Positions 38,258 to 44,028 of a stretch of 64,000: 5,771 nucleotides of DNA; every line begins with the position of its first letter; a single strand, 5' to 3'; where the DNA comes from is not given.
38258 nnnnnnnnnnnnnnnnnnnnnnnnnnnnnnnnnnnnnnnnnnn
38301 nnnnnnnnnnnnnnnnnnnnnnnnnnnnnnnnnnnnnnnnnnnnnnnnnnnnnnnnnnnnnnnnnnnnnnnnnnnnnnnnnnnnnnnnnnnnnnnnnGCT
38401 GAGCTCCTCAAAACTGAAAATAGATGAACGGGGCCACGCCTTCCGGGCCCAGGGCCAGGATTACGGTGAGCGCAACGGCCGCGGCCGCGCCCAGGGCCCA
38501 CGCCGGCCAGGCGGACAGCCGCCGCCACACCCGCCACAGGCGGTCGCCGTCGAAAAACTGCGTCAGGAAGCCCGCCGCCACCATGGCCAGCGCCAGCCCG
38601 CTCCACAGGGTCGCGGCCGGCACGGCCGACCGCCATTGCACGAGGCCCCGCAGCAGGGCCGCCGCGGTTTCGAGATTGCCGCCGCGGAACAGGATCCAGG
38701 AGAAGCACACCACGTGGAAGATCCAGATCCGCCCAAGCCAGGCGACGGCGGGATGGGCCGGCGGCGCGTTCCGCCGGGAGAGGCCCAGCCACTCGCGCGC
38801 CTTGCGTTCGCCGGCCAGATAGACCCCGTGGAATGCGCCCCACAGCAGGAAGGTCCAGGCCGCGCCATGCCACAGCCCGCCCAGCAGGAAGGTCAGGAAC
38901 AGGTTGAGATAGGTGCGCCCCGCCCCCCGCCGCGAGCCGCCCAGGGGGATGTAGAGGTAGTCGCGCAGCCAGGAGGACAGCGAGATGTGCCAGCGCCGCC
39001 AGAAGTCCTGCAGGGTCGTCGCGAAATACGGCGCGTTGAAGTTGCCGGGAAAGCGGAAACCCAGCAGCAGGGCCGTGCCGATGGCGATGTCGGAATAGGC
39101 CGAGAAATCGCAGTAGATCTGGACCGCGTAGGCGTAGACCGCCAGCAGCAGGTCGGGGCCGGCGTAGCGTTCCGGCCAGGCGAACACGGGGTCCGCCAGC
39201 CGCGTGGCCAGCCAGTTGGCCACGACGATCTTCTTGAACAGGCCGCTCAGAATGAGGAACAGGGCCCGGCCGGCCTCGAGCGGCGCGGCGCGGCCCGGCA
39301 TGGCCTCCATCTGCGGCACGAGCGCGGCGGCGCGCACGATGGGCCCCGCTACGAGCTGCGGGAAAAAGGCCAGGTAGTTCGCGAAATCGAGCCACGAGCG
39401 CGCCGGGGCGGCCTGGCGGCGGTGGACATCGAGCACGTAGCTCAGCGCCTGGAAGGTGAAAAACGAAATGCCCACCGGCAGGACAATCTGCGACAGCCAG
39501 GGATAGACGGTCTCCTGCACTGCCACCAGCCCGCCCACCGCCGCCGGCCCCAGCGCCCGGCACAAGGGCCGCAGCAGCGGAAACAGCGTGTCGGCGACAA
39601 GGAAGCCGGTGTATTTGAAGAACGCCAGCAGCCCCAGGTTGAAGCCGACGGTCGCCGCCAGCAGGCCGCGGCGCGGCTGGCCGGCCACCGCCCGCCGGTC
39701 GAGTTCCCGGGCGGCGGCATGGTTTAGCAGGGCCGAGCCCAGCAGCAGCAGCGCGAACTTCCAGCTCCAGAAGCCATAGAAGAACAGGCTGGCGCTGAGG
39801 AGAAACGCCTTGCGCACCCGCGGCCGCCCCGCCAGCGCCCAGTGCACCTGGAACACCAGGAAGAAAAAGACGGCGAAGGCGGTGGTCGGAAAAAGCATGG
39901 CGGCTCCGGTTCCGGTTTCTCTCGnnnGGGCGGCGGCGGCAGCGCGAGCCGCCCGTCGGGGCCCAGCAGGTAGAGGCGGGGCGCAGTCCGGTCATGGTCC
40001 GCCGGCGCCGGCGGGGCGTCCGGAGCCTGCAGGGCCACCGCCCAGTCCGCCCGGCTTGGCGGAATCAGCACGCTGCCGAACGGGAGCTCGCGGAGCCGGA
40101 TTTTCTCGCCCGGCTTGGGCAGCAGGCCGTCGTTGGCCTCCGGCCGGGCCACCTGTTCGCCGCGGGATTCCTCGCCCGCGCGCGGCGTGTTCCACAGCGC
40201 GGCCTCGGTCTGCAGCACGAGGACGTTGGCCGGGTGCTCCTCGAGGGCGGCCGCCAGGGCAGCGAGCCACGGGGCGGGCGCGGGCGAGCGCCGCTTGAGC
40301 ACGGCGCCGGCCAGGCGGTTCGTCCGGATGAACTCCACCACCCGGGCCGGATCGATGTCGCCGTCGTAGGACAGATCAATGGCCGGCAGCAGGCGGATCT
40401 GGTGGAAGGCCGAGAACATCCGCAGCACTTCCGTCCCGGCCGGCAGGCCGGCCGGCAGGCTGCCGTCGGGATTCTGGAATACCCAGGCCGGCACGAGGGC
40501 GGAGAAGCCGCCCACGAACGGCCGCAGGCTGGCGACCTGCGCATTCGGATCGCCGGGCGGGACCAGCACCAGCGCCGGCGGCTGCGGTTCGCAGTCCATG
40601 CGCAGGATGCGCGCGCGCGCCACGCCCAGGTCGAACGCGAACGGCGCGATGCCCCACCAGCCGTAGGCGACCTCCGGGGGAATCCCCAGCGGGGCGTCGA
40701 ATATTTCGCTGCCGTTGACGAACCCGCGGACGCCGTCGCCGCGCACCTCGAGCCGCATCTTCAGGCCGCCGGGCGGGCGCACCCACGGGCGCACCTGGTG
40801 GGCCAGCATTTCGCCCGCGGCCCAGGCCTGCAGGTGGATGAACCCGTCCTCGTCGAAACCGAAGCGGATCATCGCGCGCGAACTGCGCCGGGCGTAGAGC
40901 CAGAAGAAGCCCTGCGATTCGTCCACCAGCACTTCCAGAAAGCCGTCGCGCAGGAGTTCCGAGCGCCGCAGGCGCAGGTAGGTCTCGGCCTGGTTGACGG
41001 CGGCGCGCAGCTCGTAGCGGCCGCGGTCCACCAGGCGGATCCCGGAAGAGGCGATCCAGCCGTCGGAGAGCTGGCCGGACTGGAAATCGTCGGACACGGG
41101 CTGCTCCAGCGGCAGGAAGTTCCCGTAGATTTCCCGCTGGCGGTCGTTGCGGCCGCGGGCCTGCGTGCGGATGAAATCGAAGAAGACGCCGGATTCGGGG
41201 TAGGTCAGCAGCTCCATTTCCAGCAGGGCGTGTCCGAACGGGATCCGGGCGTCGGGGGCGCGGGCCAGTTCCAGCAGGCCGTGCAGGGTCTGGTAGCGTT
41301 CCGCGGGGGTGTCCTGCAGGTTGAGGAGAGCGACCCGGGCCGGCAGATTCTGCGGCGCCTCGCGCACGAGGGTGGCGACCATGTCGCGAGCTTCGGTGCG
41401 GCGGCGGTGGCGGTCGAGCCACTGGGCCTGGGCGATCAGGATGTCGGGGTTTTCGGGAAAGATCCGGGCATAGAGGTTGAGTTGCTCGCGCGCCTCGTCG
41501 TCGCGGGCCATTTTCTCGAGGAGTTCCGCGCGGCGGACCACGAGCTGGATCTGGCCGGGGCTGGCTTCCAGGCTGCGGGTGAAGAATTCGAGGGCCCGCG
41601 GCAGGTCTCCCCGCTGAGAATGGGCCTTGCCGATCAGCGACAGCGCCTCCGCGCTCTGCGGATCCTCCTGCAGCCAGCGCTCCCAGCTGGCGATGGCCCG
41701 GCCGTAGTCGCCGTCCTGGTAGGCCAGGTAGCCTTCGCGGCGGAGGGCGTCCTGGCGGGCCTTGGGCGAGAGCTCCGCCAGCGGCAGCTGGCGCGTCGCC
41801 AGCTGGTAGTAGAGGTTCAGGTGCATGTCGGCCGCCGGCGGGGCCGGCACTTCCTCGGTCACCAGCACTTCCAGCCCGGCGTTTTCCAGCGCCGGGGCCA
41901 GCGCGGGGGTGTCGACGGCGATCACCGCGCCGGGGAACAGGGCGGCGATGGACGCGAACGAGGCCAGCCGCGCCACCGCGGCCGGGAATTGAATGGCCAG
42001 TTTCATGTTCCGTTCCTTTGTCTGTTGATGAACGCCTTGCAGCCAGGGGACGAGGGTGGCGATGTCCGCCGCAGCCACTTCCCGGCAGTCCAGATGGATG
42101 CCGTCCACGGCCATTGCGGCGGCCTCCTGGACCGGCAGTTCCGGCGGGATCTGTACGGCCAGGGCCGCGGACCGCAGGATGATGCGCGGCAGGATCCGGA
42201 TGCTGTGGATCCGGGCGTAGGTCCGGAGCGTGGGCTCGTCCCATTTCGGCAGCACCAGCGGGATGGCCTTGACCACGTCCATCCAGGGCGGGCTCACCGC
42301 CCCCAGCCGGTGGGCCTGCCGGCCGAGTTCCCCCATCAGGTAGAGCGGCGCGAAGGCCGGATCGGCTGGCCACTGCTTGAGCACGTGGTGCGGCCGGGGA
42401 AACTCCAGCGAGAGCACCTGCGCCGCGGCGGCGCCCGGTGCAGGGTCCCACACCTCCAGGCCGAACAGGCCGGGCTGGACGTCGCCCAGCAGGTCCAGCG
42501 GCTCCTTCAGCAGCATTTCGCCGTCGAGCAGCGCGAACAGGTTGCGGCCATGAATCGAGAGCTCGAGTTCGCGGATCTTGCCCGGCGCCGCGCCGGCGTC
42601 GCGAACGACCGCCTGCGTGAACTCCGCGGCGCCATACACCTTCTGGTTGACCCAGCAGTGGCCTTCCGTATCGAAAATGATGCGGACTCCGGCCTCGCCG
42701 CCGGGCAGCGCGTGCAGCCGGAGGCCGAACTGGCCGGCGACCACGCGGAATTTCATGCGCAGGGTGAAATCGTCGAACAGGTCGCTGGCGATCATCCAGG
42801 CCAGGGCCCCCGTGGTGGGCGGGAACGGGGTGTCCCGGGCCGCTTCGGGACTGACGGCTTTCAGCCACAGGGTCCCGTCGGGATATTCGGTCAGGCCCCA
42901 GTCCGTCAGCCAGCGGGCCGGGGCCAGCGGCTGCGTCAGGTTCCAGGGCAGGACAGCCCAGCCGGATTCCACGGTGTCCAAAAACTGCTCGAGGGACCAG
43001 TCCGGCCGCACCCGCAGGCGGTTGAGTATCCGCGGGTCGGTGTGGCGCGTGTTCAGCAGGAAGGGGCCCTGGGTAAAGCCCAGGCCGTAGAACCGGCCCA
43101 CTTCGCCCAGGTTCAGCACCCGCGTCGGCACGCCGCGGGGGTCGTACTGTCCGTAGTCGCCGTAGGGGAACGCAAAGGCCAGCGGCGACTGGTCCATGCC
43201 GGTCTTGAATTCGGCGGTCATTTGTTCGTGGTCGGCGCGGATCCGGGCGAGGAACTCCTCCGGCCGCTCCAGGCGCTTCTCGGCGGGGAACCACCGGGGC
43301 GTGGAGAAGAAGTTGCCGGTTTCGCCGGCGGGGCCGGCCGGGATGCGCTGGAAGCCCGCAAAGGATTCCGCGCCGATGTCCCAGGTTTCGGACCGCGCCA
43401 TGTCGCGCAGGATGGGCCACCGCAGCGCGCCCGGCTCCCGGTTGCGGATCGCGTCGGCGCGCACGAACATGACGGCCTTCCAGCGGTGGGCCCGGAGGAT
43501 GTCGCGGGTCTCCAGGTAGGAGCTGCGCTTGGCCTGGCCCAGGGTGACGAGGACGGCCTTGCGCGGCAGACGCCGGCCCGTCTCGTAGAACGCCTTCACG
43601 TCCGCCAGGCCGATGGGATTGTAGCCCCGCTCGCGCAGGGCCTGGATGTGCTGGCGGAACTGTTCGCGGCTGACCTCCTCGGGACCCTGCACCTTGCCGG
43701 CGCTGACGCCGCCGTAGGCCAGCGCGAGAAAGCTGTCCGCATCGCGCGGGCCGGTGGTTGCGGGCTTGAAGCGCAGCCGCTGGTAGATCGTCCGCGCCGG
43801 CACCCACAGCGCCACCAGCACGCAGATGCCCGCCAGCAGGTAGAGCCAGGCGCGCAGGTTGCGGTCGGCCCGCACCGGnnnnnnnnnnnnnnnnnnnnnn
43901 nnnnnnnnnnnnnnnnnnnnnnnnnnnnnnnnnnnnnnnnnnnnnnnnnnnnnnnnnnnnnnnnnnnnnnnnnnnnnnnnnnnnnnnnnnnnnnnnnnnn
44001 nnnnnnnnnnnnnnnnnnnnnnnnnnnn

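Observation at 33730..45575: Hybrid exopolysaccharide locus: PgaC-like synthase + two deacetylase proteins + AlgI/AlgJ-like O-acylation pair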

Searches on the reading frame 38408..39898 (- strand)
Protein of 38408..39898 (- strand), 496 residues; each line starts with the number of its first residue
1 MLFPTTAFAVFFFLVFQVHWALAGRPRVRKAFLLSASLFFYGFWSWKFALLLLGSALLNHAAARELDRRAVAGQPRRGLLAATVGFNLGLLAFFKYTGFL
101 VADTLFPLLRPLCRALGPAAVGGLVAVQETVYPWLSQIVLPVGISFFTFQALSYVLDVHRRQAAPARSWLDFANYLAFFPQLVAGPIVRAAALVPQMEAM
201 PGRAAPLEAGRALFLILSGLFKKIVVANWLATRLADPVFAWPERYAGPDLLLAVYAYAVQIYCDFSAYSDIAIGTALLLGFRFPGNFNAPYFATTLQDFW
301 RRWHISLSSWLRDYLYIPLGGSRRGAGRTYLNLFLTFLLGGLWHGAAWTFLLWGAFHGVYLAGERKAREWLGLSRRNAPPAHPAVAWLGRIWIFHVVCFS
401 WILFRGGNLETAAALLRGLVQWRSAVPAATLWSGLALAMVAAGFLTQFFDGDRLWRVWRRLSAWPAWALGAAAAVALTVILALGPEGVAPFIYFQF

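Call 4: search_protein_families(library=pfam, proteins=[window:38408-39898:-], max_evalue=0.01)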
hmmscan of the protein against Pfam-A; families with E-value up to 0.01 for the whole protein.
window:38408-39898:- (496 aa): 2 families
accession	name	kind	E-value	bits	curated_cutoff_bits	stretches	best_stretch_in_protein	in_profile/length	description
PF03062.24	MBOAT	-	2.9e-32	112.7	27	1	148-394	58-328/337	MBOAT, membrane-bound O-acyltransferase family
PF13813.11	MBOAT_2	-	4.7e-06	27.2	25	1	284-347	2-67/85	Membrane bound O-acyl transferase family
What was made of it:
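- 38408..39898 (-): MBOAT acyltransferase, 496 aa, PatA/AlgI/DltB-like. It has the catalytic His (WRRWH) and ends in FIYFQF, the FXYXXF acyl-shuttle motif (codons at 38411-38428). Pfam MBOAT 113 bits (call 4).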

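Call 5: search_protein_families(library=ncbifam, proteins=[window:38408-39898:-], max_evalue=0.01)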
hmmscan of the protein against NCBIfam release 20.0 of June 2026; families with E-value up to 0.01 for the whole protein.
window:38408-39898:- (496 aa): 1 family
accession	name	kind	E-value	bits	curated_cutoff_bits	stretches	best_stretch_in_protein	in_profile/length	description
TIGR04091.1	LTA_dltB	equivalog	2.9e-50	171.6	375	1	137-406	106-378/380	D-alanyl-lipoteichoic acid biosynthesis protein DltB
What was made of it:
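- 38408..39898 (-): DltB model 172 bits, below cutoff (call 5).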

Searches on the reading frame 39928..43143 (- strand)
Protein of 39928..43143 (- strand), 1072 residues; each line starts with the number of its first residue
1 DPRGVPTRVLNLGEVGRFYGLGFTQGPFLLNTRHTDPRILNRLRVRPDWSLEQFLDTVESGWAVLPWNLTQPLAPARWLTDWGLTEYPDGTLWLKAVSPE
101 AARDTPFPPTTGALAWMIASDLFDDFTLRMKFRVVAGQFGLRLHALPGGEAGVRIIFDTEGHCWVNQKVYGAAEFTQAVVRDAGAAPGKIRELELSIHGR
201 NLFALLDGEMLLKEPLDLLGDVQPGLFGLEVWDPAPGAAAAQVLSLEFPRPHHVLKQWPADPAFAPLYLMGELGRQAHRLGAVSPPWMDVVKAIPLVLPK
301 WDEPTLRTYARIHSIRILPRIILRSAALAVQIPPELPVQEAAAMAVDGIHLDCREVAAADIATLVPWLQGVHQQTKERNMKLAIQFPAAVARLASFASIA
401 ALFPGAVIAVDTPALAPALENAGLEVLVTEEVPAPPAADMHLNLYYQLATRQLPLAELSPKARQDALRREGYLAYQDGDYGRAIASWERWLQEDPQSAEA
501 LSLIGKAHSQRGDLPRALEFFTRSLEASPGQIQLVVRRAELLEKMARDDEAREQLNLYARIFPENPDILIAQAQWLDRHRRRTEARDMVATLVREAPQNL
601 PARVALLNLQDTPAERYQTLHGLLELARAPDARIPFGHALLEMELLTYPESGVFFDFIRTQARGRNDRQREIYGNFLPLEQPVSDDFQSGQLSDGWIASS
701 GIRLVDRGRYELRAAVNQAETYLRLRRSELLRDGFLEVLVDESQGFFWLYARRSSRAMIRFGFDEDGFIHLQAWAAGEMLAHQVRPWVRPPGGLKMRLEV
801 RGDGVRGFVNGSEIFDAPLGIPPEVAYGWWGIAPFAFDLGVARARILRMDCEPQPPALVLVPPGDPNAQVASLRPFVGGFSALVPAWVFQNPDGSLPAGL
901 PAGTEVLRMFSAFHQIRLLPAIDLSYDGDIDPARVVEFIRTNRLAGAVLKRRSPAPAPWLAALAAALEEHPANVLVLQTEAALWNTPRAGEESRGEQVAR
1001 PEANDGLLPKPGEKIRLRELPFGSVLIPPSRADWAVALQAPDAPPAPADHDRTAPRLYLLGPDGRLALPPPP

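Call 48: predict_structure(alignment_id=A2)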
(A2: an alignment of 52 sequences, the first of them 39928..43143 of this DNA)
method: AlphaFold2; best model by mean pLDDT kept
length: 1072 residues; sequences in the alignment: 52
mean_pLDDT: 85.8   pTM: 0.57
mean pLDDT of the five models: 85.8, 83.8, 83.3, 82.1, 81.6
residues with pLDDT >= 90: 605; 70-90: 347; 50-70: 58; < 50: 62
segments of 3 or more residues with pLDDT < 50: 1-4, 19-28, 30-42, 293-295, 438-450, 987-999, 1001-1005
pLDDT, mean of each block of 10 residues (from residue 1): 49 53 44 40 62 71 77 88 90 95 87 89 87 94 79 90 90 88 80 91 89 85 82 95 95 91 79 87 91 55 81 91 91 92 93 94 95 95 95 86 92 84 87 69 42 68 85 80 94 92 92 94 93 92 93 94 92 93 95 93 94 93 93 91 91 95 90 91 84 80 69 83 93 95 94 94 94 94 92 93 95 94 92 90 92 95 91 93 93 86 91 95 87 95 94 92 94 93 61 42 57 90 89 92 77 91 86 72
secondary structure, 60 per line:
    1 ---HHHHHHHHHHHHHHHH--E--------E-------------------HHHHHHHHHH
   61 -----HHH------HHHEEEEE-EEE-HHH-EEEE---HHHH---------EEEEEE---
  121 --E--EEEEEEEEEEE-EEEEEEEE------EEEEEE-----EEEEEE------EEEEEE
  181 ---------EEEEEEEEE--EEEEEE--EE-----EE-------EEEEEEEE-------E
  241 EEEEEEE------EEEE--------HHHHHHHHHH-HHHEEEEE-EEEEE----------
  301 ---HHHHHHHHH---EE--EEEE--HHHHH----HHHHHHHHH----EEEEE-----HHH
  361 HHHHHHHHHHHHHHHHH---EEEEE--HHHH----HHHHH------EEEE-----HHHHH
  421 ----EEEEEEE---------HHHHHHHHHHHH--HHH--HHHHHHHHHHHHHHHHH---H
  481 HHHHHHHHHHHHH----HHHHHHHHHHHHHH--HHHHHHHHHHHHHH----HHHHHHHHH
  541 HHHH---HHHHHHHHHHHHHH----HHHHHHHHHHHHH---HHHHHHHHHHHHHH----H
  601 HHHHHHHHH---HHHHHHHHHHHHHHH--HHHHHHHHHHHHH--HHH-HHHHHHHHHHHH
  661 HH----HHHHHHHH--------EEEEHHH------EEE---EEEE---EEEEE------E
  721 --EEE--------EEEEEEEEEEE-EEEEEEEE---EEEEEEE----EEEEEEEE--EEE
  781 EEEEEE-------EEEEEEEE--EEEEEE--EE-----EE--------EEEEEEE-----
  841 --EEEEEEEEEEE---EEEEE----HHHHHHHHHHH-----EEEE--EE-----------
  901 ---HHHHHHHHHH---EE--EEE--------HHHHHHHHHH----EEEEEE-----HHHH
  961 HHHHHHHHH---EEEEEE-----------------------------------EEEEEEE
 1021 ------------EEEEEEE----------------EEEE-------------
elements in order (helices of 4 or more, strands of 3 or more residues): H4-19 H51-60 E78-82 E84-86 E92-95 H99-102 E112-117 E126-136 E138-145 E152-157 E163-168 E175-180 E190-198 E201-206 E225-232 E240-247 E254-257 H266-275 E280-284 E286-290 H304-312 E320-323 H326-330 H335-343 E348-352 H358-377 E381-385 H388-391 H396-400 E407-410 H416-420 E425-431 H441-452 H460-476 H480-493 H498-511 H514-527 H532-544 H548-561 H566-578 H582-595 H600-609 H613-627 H630-642 H649-662 H667-674 E683-686 E696-698 E702-705 E709-713 E723-725 E734-744 E746-753 E757-763 E768-775 E778-786 E794-801 E804-809 E829-835 E843-853 E857-861 H866-876 E882-885 H904-913 E921-923 H932-941 E946-951 H957-969 E973-978 E1014-1020 E1033-1039 E1056-1059
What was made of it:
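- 39925..44055 (-): 'BIG', a 1,376-aa single-pass inner-membrane protein. Order of regions: Pro-rich N-terminus; TM helix (res 65-91); PgaB-like CE4 domain with a dead active site (about res 81-303); beta-sandwich (382-561); alpha/beta domain (570-735); TPR (745-978); second beta-sandwich (987-1165); second alpha/beta domain (1170-1363). AlphaFold model pLDDT 85.8 (call 48).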

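Call 84: fold_search(model_id=the predicted structure, library=pdb)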
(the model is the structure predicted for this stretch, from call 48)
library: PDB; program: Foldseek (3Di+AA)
matches with E <= 10: 1922; with E <= 0.001: 860
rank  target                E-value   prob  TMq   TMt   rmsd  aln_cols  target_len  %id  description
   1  8chy                  6.6e-09  1.00  0.14  0.46  11.3       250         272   23  Crystal structure of an 8-repeat consensus TPR superhelix with Zinc. (released 2024-02-21)
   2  4b1m_C                6.9e-09  1.00  0.13  0.74   3.5       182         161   18  CARBOHYDRATE BINDING MODULE CBM66 FROM BACILLUS SUBTILIS (released 2012-12-12)
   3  7tdz_M                8.1e-09  1.00  0.13  0.16  12.8       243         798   19  Cryo-EM model of protomer of the cytoplasmic ring of the nuclear pore complex from Xenopus laevis (released 2022-06-22)
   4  9qhc_A                1.0e-08  1.00  0.15  0.48   9.3       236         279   23  Crystal structure of 8-repeat CTPR protein with eliminated coordination sites (released 2025-10-22)
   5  9qhc_B                1.1e-08  1.00  0.15  0.49   9.5       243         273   23  Crystal structure of 8-repeat CTPR protein with eliminated coordination sites (released 2025-10-22)
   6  4b1m_A                1.3e-08  1.00  0.13  0.75   4.5       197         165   17  CARBOHYDRATE BINDING MODULE CBM66 FROM BACILLUS SUBTILIS (released 2012-12-12)
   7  6eou                  1.3e-08  1.00  0.15  0.39  17.6       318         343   14  O-GlcNAc transferase TPR domain with the intellectual disability associated mutation L254F (released 2018-05-09)
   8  9qhb                  1.4e-08  1.00  0.15  0.50  17.9       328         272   18  Crystal structure of 16-repeat CTPR protein with eliminated coordination sites (released 2025-10-22)
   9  9gzg_A                4.7e-08  1.00  0.13  0.76   3.2       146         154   25  Crystal structure of CTPR4E4 mutant (released 2025-10-15)
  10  9pkq_B                5.2e-08  1.00  0.17  0.33  19.2       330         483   12  Structure of the cytoplasmic domain of unliganded human Tom70, open and closed conformations (released 2026-03-18)
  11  1w3b_B                7.9e-08  1.00  0.15  0.39   7.9       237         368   17  The superhelical TPR domain of O-linked GlcNAc transferase reveals structural similarities to importin alpha. (released 2004-09-09)
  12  1w3b_A                8.3e-08  1.00  0.15  0.37  20.9       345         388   17  The superhelical TPR domain of O-linked GlcNAc transferase reveals structural similarities to importin alpha. (released 2004-09-09)
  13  8a3t_F                1.7e-07  1.00  0.15  0.31  19.4       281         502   16  S. cerevisiae APC/C-Cdh1 complex (released 2022-08-31)
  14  5sv8_A                2.6e-07  1.00  0.13  0.61   4.2       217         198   15  Crystal Structure of the catalytic nucleophile and surface cysteine mutant of VvEG16 in complex with a xyloglucan olig (released 2016-09-21)
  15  9pkq_A                2.6e-07  1.00  0.16  0.31  19.4       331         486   13  Structure of the cytoplasmic domain of unliganded human Tom70, open and closed conformations (released 2026-03-18)
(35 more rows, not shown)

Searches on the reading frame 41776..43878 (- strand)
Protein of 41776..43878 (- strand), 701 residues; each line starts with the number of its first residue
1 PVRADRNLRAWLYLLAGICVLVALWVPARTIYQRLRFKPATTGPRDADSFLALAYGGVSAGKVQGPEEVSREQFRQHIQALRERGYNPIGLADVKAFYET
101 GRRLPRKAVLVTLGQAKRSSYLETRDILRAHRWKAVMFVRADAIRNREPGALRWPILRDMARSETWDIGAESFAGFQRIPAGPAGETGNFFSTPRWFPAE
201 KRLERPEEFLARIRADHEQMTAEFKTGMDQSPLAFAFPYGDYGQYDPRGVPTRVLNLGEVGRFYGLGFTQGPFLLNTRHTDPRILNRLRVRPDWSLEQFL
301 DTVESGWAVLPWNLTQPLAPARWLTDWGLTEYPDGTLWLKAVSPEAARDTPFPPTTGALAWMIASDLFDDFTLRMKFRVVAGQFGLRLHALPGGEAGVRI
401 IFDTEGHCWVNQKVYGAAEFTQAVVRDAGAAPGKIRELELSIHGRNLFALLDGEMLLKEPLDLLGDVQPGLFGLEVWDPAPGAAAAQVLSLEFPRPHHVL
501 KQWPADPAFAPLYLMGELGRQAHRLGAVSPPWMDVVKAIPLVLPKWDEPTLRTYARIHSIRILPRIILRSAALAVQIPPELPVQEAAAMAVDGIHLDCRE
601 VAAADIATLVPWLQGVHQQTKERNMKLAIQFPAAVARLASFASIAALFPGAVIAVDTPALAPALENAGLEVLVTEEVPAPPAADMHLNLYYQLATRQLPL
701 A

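Call 111: search_protein_representatives(protein=window:41776-43878:-)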
Query: 701 residues. Proteins with E-value up to 0.001 (for the whole library): 2169; up to 1e-10: 979; up to 1e-30: 78. The best 150 are listed.
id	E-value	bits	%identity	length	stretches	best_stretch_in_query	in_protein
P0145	3.9e-297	1004.2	55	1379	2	1-699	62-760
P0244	3.0e-261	885.6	62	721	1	1-618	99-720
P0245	1.4e-143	496.6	36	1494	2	2-695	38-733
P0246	1.2e-132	460.5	37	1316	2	9-694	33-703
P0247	2.8e-129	449.4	39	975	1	9-696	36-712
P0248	2.1e-128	446.5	33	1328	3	9-417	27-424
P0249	9.9e-126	437.6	37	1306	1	8-694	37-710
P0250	4.7e-122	425.5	35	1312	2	9-695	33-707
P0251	1.7e-121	423.6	70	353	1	1-273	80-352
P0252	3.5e-121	422.6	33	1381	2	3-695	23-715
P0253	7.5e-121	421.5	35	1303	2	7-682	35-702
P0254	1.5e-120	420.5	35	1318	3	9-418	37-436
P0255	8.2e-120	418.1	35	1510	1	1-695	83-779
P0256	1.0e-116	407.8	35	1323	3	10-417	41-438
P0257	1.0e-115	404.5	33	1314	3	8-417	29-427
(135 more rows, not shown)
